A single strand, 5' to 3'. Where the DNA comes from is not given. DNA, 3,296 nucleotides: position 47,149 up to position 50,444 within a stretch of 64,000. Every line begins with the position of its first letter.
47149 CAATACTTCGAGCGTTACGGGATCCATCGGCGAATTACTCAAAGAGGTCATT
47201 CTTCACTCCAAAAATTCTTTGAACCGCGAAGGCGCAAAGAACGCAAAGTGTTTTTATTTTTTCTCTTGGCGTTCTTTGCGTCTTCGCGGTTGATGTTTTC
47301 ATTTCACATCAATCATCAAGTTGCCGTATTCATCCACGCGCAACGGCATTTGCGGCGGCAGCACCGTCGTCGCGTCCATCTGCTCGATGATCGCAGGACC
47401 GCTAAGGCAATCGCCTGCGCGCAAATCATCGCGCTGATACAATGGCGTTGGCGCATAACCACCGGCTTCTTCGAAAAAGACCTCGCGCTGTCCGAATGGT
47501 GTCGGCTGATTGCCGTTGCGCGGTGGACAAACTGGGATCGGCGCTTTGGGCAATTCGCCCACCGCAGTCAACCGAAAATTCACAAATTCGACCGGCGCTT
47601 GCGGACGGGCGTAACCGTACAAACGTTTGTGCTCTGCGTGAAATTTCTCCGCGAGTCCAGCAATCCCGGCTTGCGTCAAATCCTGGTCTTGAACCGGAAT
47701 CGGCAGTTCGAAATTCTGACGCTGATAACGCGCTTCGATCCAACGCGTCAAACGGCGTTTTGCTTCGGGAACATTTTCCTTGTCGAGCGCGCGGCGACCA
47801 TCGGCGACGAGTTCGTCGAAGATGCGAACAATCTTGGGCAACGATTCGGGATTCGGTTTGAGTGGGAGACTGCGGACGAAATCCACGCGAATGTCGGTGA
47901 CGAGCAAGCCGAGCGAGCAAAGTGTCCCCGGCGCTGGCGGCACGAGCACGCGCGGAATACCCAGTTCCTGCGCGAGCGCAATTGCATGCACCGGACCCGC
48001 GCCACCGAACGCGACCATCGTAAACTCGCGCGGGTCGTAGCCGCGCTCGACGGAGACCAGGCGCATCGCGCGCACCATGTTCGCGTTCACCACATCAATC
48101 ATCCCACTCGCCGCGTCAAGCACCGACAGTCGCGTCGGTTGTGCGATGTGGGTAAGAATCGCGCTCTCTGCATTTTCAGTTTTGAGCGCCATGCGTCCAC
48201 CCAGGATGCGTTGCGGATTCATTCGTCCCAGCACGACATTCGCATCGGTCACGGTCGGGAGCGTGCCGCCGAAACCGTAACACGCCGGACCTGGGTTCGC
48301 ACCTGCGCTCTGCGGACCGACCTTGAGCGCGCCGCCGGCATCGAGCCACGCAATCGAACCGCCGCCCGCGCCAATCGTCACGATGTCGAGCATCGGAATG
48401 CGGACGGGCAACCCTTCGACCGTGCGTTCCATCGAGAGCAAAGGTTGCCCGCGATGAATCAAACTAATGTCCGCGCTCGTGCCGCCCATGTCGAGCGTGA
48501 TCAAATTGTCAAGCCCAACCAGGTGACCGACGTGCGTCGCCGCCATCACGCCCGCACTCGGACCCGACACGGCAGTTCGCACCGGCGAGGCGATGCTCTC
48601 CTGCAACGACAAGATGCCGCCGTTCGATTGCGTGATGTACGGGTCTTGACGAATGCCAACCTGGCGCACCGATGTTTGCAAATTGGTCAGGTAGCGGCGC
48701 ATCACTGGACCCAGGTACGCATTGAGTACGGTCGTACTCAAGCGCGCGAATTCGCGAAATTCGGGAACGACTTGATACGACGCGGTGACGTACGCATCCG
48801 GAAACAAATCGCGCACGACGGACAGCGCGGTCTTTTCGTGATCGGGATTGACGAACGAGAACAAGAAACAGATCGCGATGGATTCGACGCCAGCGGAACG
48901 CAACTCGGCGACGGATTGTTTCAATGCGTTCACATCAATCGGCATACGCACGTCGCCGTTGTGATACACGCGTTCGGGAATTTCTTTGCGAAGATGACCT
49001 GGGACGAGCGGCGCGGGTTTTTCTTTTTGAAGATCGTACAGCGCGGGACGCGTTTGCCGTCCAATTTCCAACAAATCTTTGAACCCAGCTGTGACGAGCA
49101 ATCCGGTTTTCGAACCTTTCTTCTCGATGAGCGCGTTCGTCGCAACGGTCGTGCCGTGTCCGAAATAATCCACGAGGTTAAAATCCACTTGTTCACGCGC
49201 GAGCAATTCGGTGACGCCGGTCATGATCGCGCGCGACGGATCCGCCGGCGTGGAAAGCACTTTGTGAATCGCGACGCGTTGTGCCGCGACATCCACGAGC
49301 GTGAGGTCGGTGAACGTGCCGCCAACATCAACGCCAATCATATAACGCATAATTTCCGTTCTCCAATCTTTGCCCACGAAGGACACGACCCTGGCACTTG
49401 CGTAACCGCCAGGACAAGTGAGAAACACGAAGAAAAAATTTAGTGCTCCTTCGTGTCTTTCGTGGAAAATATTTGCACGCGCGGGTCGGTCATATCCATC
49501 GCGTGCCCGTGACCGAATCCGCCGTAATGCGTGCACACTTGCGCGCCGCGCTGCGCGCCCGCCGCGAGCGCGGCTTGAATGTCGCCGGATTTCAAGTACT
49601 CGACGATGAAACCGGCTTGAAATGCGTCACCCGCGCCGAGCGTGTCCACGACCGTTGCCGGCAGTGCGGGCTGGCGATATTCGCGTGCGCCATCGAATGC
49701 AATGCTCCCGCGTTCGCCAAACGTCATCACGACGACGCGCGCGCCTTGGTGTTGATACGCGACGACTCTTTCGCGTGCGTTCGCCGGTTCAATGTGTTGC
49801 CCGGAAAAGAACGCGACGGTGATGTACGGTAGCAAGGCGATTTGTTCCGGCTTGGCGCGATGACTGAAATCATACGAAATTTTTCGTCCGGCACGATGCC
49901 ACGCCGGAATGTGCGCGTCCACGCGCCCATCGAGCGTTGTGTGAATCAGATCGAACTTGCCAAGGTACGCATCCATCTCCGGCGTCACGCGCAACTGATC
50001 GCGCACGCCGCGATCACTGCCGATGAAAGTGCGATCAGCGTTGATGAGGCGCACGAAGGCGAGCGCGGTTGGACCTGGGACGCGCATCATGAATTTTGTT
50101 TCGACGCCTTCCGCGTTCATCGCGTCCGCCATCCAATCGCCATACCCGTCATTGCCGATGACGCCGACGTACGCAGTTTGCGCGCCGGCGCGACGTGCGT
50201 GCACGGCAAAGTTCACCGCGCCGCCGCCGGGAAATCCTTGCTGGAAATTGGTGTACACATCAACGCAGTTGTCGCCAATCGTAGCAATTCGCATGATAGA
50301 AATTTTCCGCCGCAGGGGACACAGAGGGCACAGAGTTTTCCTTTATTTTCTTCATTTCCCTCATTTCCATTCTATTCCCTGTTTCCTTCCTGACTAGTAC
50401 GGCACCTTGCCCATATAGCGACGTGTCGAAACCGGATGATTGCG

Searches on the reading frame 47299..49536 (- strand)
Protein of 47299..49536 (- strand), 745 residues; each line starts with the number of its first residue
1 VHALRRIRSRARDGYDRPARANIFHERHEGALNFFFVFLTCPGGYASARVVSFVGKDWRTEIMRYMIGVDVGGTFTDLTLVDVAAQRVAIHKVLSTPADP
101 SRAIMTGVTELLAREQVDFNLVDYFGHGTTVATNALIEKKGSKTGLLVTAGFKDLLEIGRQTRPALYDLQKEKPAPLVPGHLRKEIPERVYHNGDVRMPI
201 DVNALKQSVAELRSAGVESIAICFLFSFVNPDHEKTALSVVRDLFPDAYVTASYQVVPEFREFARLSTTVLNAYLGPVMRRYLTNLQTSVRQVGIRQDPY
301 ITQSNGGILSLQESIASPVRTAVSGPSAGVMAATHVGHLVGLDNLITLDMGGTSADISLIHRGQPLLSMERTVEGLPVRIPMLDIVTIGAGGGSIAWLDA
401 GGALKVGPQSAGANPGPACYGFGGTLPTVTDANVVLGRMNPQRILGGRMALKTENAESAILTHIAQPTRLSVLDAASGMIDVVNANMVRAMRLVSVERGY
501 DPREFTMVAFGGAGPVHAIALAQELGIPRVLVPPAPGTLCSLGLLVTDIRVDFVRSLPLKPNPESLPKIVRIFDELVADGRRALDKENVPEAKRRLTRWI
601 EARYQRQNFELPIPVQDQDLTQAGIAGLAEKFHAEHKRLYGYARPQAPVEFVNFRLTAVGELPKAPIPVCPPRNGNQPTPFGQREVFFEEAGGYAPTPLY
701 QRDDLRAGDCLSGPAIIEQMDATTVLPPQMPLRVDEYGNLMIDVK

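Call 14: search_protein_families(library=pfam, proteins=[window:47299-49536:-], max_evalue=0.00001)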
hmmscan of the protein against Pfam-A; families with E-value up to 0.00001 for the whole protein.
window:47299-49536:- (745 aa): 3 families
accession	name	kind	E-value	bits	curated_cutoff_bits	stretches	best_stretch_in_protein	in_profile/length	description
PF01968.24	Hydantoinase_A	-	2.7e-100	335.8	22.9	1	265-551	1-289/291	Hydantoinase/oxoprolinase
PF05378.19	Hydant_A_N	-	3.4e-52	177.1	25.2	1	67-243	2-174/176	Hydantoinase/oxoprolinase N-terminal region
PF19278.4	Hydant_A_C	-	7.6e-11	42.2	21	1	568-737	13-185/193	Hydantoinase/oxoprolinase C-terminal domain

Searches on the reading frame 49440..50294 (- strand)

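Call 14: search_protein_families(library=pfam, proteins=[window:49440-50294:-], max_evalue=0.00001)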
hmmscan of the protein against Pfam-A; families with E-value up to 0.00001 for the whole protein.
window:49440-50294:- (284 aa): 1 family
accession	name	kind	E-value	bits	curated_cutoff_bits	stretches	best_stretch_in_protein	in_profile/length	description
PF00294.29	PfkB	-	1.8e-34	119.9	25.8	1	21-258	34-294/302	pfkB family carbohydrate kinase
